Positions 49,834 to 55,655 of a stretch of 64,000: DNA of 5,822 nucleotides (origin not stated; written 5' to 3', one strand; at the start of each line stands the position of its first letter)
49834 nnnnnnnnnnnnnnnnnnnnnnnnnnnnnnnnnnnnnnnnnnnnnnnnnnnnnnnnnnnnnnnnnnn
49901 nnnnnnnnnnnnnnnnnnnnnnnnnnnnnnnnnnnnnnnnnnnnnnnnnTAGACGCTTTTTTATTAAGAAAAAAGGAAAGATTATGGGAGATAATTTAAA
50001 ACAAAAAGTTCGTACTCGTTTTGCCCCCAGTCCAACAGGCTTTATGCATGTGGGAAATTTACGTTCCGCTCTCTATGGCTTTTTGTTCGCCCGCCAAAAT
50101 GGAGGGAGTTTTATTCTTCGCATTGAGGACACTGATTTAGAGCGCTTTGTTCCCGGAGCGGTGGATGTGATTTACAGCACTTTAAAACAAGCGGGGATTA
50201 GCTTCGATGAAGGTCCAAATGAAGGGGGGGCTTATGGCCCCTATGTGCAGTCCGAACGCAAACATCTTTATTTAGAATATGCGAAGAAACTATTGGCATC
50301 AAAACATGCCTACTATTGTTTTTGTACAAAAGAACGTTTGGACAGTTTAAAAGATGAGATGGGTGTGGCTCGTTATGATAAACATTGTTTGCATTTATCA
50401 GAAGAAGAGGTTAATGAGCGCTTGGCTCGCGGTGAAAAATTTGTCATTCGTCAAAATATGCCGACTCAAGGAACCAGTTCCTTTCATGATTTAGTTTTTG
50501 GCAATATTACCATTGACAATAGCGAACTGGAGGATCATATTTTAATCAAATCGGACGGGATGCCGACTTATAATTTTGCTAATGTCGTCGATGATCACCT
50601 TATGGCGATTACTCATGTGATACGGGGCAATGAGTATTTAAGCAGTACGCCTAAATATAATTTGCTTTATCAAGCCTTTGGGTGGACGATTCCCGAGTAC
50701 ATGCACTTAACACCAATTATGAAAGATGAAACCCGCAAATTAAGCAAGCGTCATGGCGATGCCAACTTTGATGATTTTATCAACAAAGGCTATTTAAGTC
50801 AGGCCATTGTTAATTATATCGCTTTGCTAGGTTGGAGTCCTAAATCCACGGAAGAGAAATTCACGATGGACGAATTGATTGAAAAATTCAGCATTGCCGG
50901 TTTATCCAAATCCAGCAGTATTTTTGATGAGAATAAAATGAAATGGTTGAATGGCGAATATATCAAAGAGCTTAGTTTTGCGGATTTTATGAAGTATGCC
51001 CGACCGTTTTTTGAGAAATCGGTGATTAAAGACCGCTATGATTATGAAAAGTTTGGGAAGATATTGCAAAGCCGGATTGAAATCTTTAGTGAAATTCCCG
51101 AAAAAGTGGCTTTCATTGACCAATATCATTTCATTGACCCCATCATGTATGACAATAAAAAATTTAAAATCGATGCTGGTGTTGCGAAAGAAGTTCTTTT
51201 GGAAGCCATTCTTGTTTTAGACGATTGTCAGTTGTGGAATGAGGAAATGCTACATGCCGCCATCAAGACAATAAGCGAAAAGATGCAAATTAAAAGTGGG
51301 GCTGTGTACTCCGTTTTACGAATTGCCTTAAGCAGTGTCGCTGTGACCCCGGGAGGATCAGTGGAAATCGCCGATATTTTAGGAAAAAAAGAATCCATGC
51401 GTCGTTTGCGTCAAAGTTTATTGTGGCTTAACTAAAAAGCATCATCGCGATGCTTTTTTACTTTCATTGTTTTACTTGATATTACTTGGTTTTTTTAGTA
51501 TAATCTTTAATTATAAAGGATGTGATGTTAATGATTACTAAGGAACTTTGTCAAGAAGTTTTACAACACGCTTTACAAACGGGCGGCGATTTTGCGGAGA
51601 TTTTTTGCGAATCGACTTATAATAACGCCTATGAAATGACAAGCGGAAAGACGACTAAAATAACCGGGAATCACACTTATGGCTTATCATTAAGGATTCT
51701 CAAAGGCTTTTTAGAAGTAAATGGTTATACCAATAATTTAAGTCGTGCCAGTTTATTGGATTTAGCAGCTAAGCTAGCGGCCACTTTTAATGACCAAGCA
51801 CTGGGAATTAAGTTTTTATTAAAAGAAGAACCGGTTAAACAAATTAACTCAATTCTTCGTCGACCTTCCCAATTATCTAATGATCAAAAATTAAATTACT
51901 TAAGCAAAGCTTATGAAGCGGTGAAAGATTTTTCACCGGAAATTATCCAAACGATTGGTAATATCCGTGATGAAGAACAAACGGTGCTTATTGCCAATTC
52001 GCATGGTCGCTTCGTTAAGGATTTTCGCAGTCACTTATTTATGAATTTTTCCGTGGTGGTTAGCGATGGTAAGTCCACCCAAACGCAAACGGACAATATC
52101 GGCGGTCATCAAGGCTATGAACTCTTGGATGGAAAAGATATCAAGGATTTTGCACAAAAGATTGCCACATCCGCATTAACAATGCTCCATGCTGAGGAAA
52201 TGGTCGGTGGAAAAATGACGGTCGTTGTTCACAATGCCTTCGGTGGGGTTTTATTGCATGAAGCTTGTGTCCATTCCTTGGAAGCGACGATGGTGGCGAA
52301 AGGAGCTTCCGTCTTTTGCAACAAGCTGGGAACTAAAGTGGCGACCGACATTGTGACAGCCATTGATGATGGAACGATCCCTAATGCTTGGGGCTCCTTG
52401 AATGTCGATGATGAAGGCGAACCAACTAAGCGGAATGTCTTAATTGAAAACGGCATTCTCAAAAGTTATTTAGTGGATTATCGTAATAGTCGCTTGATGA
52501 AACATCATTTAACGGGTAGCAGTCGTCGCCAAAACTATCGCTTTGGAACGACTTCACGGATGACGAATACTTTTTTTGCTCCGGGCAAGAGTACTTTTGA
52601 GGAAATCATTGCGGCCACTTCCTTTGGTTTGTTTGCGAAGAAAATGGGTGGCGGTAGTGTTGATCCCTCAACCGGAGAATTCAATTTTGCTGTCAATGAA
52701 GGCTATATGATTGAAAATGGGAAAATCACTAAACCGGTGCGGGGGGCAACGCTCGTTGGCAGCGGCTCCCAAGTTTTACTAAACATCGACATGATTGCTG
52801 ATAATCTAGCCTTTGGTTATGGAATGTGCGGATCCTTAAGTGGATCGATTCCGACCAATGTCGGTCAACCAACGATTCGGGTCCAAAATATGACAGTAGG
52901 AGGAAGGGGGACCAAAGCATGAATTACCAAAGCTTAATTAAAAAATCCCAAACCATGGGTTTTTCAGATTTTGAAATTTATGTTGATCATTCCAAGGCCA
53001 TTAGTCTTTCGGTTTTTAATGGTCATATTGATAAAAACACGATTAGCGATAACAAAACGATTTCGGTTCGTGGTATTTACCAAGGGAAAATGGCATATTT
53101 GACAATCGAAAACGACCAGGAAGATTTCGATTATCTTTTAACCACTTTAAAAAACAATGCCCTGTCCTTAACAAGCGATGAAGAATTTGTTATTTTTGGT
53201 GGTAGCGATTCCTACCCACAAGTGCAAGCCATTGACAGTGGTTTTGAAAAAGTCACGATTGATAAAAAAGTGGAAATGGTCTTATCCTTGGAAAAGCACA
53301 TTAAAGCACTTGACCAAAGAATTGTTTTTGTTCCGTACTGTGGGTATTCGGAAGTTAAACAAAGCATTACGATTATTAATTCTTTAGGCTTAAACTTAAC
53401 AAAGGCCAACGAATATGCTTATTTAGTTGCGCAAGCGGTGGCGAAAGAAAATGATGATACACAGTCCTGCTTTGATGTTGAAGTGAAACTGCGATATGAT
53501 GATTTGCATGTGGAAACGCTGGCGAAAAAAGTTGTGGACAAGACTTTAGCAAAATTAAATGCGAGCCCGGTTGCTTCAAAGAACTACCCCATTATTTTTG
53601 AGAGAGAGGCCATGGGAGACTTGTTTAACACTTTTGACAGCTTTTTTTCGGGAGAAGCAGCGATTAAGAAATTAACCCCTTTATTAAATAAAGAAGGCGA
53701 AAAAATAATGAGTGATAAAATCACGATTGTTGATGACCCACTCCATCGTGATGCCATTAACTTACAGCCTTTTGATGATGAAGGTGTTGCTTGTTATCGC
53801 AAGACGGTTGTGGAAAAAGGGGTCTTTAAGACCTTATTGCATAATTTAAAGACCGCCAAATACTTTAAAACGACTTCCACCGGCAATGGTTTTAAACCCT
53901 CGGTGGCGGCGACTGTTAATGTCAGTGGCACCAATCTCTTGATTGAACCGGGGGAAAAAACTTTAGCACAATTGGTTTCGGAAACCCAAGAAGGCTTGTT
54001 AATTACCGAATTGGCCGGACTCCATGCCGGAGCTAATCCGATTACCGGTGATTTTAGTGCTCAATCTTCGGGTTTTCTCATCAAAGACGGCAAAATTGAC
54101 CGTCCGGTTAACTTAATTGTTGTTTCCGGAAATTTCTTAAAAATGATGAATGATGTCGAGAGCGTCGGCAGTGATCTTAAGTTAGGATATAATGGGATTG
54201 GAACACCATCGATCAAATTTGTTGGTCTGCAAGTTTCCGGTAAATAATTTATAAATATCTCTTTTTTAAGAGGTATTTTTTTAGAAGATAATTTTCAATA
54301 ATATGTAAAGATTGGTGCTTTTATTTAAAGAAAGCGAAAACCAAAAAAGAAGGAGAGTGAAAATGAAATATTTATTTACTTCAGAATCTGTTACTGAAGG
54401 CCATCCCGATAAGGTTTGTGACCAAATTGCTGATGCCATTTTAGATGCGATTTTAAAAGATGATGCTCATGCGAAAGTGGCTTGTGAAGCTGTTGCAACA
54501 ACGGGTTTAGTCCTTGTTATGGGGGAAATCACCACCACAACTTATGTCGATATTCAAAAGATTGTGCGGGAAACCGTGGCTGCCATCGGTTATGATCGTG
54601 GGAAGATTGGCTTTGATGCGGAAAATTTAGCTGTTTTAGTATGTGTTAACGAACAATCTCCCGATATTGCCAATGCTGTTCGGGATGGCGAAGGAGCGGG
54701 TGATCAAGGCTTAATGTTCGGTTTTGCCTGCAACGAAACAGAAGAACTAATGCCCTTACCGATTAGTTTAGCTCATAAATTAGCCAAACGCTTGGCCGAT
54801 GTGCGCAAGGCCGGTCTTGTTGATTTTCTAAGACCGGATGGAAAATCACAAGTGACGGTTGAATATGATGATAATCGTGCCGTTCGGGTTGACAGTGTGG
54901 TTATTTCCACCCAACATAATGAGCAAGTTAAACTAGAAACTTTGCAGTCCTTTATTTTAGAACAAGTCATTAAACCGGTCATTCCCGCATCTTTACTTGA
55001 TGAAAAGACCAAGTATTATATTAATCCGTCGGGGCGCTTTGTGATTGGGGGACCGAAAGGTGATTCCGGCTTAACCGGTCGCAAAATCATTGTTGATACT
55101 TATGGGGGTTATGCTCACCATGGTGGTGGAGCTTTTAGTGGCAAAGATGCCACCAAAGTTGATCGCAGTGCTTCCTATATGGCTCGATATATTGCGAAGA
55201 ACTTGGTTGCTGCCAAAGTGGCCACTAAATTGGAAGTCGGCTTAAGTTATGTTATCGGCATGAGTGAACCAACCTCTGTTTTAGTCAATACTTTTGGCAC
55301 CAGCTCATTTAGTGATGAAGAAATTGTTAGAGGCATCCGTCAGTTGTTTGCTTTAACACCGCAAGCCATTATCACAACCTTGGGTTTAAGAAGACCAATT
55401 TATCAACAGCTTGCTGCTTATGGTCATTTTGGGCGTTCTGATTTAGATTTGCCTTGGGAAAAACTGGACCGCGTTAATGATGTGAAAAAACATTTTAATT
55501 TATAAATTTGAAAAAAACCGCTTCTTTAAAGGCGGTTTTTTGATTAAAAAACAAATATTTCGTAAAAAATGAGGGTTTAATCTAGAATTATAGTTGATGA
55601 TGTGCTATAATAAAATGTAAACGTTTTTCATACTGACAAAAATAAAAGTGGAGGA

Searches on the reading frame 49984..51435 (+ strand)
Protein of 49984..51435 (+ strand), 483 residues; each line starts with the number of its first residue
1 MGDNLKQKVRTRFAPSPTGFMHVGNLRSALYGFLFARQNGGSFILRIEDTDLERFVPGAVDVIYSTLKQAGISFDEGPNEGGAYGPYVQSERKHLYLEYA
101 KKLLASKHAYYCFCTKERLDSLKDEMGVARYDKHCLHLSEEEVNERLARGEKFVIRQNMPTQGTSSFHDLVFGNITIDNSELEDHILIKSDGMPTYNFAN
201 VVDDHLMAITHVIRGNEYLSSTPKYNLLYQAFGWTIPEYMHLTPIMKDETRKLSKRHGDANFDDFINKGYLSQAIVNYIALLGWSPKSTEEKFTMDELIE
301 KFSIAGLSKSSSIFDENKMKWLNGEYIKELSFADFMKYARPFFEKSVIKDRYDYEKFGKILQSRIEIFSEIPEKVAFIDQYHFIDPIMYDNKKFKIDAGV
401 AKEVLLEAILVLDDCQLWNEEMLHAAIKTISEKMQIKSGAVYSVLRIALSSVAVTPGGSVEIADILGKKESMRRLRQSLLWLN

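Call 8: search_protein_families(library=pfam, proteins=[window:49984-51435:+])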
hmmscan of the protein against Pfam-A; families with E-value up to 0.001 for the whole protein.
window:49984-51435:+ (483 aa): 2 families
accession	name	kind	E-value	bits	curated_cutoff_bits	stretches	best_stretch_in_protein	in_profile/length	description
PF00749.27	tRNA-synt_1c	-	2.4e-101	339.2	23.4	1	8-321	1-314/314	tRNA synthetases class I (E and Q), catalytic domain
PF19269.4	Anticodon_2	-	5.6e-28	98.5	23.6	1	335-478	2-140/141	Anticodon binding domain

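Call 11: find_encoding_contigs(protein=window:49984-51435:+, flank=10000, max_places=5)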
Protein window:49984-51435:+ (483 aa): 22 contigs read that carry it; 5 places shown.
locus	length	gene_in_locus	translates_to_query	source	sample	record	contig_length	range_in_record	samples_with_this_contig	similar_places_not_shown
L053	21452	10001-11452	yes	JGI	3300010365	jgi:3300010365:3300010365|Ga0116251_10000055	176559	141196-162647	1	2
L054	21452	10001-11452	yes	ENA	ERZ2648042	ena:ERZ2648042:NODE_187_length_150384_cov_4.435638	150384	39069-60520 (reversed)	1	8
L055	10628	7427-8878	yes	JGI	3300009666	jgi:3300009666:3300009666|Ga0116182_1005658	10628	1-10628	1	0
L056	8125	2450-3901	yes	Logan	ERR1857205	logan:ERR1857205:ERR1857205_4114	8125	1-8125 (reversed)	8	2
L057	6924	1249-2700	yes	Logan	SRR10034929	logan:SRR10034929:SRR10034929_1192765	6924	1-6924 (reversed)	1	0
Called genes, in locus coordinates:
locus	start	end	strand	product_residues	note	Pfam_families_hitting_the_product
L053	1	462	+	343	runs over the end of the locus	PF10974:DUF2804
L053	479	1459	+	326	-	PF01073:3Beta_HSD, PF01370:Epimerase, PF02719:Polysacc_synt_2, PF04321:RmlD_sub_bind, PF16363:GDP_Man_Dehyd, PF07993:NAD_binding_4 (weak)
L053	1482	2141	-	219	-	PF07722:Peptidase_C26, PF00117:GATase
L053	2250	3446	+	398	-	PF03315:SDH_beta, PF03313:SDH_alpha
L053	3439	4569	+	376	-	PF01663:Phosphodiest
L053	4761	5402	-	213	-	PF08843:AbiEii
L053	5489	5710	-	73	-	-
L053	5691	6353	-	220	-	-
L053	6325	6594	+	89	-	-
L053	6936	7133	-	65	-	-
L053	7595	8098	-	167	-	PF01467:CTP_transf_like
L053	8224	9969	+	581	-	PF00664:ABC_membrane, PF00005:ABC_tran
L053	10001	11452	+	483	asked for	PF00749:tRNA-synt_1c, PF19269:Anticodon_2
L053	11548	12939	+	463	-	PF01523:PmbA_TldD_1st (faint), PF19290:PmbA_TldD_2nd, PF19289:PmbA_TldD_3rd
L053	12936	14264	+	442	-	PF01523:PmbA_TldD_1st (weak), PF19290:PmbA_TldD_2nd, PF19289:PmbA_TldD_3rd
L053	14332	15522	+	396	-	PF00438:S-AdoMet_synt_N, PF02772:S-AdoMet_synt_M, PF02773:S-AdoMet_synt_C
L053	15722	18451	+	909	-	PF21764:Invasin_D4 (faint), PF21461:HL_N-beta (faint), PF22359:Big-like (weak), PF26182:Ig_NUP210_5th (faint), PF02368:Big_2, PF26918:Ig_Eae (weak), PF02368:Big_2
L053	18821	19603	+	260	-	PF02645:DegV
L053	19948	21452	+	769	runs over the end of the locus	PF00041:fn3 (faint), PF16656:Pur_ac_phosph_N, PF00149:Metallophos, PF05887:Trypan_PARP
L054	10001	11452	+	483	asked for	PF00749:tRNA-synt_1c, PF19269:Anticodon_2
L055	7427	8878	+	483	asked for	PF00749:tRNA-synt_1c, PF19269:Anticodon_2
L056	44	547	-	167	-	PF01467:CTP_transf_like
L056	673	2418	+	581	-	PF00664:ABC_membrane, PF00005:ABC_tran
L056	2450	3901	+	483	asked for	PF00749:tRNA-synt_1c, PF19269:Anticodon_2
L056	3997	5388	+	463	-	PF01523:PmbA_TldD_1st (faint), PF19290:PmbA_TldD_2nd, PF19289:PmbA_TldD_3rd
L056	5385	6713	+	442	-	PF01523:PmbA_TldD_1st (weak), PF19290:PmbA_TldD_2nd, PF19289:PmbA_TldD_3rd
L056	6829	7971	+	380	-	PF00438:S-AdoMet_synt_N, PF02772:S-AdoMet_synt_M, PF02773:S-AdoMet_synt_C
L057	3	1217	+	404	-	?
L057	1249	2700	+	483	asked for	PF00749:tRNA-synt_1c, PF19269:Anticodon_2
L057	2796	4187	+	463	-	PF01523:PmbA_TldD_1st (faint), PF19290:PmbA_TldD_2nd, PF19289:PmbA_TldD_3rd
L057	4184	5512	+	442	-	PF01523:PmbA_TldD_1st (weak), PF19290:PmbA_TldD_2nd, PF19289:PmbA_TldD_3rd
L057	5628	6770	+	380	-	PF00438:S-AdoMet_synt_N, PF02772:S-AdoMet_synt_M, PF02773:S-AdoMet_synt_C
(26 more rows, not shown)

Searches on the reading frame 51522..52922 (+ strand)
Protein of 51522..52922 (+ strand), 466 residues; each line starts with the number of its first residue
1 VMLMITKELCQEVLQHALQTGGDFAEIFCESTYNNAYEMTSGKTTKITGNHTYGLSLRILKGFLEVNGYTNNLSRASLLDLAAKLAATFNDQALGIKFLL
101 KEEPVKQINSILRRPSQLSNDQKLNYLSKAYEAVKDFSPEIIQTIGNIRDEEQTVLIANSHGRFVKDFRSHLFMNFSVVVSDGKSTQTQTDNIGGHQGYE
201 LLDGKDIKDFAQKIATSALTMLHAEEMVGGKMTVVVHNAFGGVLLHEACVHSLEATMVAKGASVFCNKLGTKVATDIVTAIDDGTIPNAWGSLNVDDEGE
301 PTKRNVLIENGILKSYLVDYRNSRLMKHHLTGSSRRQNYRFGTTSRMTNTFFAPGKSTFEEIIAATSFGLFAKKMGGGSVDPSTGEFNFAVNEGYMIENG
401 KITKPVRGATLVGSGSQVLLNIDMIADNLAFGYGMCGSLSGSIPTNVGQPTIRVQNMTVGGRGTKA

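Call 8: search_protein_families(library=pfam, proteins=[window:51522-52922:+])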
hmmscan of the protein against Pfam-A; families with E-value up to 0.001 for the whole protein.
window:51522-52922:+ (466 aa): 3 families
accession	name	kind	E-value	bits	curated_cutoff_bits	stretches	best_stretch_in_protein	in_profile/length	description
PF19289.4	PmbA_TldD_3rd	-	2.1e-66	223.7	22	1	230-461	2-220/220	PmbA/TldA metallopeptidase C-terminal domain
PF19290.4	PmbA_TldD_2nd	-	2.4e-16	60.6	20.9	1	114-222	2-109/109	PmbA/TldA metallopeptidase central domain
PF01523.21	PmbA_TldD_1st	-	9.4e-07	29.3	20.9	1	25-86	1-62/65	PmbA/TldA metallopeptidase domain 1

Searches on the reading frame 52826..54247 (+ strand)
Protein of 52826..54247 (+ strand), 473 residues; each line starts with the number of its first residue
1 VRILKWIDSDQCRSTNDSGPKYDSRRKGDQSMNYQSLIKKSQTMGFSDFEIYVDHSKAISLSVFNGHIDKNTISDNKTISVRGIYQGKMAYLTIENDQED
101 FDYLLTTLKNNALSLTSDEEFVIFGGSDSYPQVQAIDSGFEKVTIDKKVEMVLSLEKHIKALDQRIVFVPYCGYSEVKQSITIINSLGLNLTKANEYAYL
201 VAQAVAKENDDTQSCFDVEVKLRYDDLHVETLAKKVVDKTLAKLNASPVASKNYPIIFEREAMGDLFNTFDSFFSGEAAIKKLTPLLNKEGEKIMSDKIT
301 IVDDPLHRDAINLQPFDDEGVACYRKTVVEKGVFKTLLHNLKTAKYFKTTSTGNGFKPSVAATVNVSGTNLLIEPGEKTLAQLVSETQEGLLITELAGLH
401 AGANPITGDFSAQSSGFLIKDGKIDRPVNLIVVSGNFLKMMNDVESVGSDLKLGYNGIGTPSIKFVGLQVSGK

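Call 8: search_protein_families(library=pfam, proteins=[window:52826-54247:+])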
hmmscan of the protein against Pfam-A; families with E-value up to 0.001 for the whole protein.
window:52826-54247:+ (473 aa): 3 families
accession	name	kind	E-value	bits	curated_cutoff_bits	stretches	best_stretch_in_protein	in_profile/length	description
PF19289.4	PmbA_TldD_3rd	-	1.4e-71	240.6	22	1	252-472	2-220/220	PmbA/TldA metallopeptidase C-terminal domain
PF19290.4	PmbA_TldD_2nd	-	1.2e-13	51.9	20.9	1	140-244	3-109/109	PmbA/TldA metallopeptidase central domain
PF01523.21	PmbA_TldD_1st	-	2.3e-06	28.1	20.9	1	50-96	2-51/65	PmbA/TldA metallopeptidase domain 1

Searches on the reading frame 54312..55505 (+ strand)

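Call 8: search_protein_families(library=pfam, proteins=[window:54312-55505:+])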
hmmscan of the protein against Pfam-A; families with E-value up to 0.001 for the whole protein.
window:54312-55505:+ (397 aa): 3 families
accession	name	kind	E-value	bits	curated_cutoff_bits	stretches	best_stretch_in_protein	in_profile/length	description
PF02773.21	S-AdoMet_synt_C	-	6.1e-64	214.5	25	1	245-384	1-138/138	S-adenosylmethionine synthetase, C-terminal domain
PF02772.21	S-AdoMet_synt_M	-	2.4e-51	173.3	29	1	127-243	2-120/120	S-adenosylmethionine synthetase, central domain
PF00438.25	S-AdoMet_synt_N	-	1.1e-42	145.1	33.1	1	19-117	1-99/99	S-adenosylmethionine synthetase, N-terminal domain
